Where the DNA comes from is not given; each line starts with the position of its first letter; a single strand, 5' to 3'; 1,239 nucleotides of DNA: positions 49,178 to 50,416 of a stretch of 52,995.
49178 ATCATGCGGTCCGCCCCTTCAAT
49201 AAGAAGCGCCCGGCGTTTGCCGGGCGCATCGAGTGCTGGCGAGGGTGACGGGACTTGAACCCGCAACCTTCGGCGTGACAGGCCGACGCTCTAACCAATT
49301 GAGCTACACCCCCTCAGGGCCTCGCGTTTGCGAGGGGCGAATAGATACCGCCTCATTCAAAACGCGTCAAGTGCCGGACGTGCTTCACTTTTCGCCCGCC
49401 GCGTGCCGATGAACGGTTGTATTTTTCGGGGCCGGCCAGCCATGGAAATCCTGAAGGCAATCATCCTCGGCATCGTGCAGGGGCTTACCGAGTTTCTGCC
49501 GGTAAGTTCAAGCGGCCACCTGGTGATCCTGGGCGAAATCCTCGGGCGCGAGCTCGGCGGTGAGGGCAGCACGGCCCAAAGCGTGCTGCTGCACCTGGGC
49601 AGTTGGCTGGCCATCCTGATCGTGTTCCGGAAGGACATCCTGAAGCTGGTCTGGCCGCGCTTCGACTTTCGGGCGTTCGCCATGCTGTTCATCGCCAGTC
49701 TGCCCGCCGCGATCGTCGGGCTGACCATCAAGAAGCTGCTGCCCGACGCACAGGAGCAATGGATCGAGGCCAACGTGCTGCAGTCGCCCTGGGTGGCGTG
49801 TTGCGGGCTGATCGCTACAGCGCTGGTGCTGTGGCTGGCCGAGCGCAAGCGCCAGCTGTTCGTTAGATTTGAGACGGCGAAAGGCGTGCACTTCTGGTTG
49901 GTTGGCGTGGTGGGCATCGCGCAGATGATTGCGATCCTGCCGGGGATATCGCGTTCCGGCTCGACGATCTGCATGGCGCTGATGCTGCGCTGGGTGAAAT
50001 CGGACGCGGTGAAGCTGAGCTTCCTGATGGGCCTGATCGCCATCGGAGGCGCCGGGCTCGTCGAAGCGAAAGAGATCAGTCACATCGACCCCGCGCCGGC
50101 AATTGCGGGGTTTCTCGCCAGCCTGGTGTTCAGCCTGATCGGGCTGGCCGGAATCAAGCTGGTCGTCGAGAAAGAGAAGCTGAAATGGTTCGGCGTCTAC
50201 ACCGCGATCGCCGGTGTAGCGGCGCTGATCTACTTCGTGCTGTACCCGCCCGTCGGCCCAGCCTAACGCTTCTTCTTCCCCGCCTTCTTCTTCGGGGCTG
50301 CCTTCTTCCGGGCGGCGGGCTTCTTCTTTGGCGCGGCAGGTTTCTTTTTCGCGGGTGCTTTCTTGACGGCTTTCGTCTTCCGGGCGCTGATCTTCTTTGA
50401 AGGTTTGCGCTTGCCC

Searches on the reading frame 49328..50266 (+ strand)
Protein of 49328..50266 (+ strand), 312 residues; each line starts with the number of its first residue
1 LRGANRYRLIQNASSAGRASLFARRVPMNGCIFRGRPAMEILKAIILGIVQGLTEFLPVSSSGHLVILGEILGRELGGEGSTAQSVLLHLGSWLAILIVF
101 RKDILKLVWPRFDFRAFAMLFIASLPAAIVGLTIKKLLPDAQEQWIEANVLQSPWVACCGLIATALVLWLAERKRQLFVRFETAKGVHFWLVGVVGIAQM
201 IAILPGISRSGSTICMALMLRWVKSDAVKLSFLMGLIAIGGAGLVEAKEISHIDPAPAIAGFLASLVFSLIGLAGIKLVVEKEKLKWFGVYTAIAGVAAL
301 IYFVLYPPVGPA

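Call 34: search_protein_families(library=pfam, proteins=[window:49328-50266:+], max_evalue=0.0001)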
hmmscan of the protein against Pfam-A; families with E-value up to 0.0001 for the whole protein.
window:49328-50266:+ (312 aa): 1 family
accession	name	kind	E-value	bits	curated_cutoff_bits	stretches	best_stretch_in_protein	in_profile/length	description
PF02673.24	BacA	-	5.3e-60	203.7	33.4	1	44-297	1-256/257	Bacitracin resistance protein BacA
